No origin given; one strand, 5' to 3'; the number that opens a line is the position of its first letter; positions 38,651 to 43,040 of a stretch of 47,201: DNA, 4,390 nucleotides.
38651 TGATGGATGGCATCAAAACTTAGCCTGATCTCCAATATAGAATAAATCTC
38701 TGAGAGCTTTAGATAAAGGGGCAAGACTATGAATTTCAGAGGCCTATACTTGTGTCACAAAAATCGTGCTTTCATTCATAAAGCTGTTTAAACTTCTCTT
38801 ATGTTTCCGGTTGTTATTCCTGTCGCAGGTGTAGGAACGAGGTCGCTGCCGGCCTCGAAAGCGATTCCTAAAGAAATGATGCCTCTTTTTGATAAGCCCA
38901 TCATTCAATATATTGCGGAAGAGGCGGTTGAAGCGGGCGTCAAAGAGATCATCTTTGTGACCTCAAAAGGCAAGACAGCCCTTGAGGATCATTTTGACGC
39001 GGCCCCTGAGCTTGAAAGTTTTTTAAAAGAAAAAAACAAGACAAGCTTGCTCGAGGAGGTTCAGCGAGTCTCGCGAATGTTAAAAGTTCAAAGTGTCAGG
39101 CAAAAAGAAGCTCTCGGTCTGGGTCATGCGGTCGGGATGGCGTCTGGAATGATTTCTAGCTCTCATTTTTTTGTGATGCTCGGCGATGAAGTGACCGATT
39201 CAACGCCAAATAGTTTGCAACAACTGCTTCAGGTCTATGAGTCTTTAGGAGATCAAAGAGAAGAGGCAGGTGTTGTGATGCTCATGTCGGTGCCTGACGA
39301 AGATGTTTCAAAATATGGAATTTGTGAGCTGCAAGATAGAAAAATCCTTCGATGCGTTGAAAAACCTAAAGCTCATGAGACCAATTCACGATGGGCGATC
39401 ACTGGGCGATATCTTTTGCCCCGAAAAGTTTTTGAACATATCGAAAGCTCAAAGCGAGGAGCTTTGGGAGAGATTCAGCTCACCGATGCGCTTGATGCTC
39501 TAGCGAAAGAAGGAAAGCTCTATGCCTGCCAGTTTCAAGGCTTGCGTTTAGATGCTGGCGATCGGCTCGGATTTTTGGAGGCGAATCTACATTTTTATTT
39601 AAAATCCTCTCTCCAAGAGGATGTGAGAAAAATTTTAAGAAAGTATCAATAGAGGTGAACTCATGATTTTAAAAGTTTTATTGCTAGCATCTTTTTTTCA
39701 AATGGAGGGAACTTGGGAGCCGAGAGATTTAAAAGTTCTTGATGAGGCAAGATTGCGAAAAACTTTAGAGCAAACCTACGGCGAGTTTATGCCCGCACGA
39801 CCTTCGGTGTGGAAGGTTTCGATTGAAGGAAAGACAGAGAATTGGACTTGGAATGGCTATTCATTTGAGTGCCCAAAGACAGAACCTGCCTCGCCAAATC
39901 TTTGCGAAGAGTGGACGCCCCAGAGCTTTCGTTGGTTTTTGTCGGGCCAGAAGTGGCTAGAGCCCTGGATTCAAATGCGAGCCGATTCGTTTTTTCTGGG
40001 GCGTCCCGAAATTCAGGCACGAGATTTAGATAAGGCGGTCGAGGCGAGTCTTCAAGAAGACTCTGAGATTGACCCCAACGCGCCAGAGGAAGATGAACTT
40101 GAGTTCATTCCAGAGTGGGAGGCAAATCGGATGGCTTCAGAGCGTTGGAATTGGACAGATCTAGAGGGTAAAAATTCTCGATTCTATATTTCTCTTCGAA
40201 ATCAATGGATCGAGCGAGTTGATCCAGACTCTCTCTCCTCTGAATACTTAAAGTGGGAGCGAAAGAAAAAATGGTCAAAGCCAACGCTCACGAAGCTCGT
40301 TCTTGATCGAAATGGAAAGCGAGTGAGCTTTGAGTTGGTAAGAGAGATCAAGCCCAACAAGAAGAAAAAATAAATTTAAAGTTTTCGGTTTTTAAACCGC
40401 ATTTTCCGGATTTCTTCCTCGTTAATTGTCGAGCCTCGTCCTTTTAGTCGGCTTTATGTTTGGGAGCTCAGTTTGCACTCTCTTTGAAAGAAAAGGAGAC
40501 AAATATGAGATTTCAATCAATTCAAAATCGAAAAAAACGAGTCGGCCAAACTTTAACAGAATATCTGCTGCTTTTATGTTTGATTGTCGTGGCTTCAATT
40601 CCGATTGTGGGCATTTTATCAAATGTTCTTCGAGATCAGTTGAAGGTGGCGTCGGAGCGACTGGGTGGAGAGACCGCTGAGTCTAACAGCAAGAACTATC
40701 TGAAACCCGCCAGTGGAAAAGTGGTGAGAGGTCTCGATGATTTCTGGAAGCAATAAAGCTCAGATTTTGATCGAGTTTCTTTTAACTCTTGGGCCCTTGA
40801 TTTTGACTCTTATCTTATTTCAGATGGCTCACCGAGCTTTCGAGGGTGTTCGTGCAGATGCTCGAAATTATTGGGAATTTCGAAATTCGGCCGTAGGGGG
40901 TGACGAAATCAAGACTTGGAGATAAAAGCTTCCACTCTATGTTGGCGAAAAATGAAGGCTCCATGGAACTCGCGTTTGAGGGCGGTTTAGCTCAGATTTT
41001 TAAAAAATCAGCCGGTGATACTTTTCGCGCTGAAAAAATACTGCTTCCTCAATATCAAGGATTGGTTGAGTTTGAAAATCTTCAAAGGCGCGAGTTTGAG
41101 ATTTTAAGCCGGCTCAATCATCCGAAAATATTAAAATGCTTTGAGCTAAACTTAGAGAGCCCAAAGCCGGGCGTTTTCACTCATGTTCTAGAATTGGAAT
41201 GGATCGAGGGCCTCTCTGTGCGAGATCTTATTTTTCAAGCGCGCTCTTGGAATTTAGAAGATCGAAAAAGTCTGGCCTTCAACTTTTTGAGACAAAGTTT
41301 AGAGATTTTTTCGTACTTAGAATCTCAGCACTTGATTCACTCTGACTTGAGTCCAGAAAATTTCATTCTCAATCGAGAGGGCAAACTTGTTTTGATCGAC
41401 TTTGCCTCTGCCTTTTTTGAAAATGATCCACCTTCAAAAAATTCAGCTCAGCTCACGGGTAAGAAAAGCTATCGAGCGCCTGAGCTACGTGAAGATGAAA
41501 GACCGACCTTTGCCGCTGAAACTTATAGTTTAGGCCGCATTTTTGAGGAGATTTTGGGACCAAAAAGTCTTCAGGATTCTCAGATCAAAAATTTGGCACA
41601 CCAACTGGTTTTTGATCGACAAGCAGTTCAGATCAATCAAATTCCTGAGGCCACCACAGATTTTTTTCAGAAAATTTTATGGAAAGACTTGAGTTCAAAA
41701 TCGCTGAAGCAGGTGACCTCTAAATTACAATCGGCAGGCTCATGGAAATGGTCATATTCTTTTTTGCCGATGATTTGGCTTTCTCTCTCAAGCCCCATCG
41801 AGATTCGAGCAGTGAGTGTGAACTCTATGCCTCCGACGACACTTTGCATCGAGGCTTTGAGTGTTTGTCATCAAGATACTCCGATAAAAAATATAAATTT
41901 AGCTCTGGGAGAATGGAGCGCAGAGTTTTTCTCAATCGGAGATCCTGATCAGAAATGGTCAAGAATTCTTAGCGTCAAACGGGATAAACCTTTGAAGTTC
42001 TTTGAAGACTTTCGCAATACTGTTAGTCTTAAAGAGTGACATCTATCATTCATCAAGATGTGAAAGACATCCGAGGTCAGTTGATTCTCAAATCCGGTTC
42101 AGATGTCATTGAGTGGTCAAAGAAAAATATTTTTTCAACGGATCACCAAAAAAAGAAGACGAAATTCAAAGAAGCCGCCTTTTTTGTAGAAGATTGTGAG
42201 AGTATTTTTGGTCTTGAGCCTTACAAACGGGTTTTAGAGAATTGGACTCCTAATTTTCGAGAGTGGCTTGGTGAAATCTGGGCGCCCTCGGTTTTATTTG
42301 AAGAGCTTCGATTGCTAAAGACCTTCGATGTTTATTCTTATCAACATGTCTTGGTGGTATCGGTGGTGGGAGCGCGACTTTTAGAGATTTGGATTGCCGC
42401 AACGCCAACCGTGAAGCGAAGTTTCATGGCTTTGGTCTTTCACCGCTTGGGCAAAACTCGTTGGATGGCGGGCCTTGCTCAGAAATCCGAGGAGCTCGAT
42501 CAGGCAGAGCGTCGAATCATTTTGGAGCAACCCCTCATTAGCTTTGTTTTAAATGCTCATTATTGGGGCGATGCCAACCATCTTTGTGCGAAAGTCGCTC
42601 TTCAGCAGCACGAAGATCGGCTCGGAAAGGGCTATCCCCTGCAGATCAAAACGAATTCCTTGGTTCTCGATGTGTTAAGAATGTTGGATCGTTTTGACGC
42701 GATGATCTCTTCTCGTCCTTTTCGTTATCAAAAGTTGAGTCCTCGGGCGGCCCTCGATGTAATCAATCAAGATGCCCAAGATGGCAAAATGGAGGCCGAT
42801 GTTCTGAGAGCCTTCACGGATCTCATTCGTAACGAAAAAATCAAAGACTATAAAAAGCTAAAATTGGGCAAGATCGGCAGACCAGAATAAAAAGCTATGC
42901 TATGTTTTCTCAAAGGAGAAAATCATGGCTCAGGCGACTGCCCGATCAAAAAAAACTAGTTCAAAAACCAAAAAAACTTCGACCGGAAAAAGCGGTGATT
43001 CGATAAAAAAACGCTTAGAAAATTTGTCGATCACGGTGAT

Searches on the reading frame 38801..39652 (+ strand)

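Call 65: search_protein_families(library=pfam, proteins=[window:38801-39652:+], max_evalue=0.001)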
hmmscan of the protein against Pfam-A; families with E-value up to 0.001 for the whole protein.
window:38801-39652:+ (283 aa): 2 families
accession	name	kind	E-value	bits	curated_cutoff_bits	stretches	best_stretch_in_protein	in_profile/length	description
PF00483.29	NTP_transferase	-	2.8e-26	93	21.2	1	5-263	3-240/245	Nucleotidyl transferase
PF12804.13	NTP_transf_3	-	0.00021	22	27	0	5-148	2-113/160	MobA-like NTP transferase domain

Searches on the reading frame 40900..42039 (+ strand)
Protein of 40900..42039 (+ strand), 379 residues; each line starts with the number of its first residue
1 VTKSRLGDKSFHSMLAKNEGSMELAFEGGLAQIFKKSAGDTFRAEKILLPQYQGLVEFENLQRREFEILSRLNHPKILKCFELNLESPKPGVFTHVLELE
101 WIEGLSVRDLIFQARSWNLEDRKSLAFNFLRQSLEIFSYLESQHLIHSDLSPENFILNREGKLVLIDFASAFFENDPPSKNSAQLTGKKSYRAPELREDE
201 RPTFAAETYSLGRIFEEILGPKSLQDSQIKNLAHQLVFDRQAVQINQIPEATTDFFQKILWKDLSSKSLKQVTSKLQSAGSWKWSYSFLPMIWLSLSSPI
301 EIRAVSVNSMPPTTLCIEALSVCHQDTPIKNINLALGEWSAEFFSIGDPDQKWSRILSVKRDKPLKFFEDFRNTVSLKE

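Call 65: search_protein_families(library=pfam, proteins=[window:40900-42039:+], max_evalue=0.001)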
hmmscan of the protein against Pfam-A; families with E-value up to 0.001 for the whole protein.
window:40900-42039:+ (379 aa): 4 families
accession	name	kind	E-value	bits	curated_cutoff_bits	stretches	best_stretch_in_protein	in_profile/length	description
PF00069.31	Pkinase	-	1.8e-19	70.6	31.7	1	60-265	43-249/263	Protein kinase domain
PF07714.23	PK_Tyr_Ser-Thr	-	1.3e-09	38.2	23.1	1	63-258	49-239/258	Protein tyrosine and serine/threonine kinase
PF01163.29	RIO1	-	4.5e-06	26.8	22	1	60-175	53-155/187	RIO domain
PF03109.22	ABC1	-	3.4e-05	23.5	22.9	1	95-168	143-211/244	ABC1 atypical kinase-like domain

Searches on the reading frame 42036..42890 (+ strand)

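Call 65: search_protein_families(library=pfam, proteins=[window:42036-42890:+], max_evalue=0.001)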
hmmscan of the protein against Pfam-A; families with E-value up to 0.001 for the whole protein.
window:42036-42890:+ (284 aa): 1 family
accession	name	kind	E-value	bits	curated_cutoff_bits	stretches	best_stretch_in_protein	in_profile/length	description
PF13487.12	HD_5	-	6.3e-08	33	27.2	1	127-251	40-165/170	HD domain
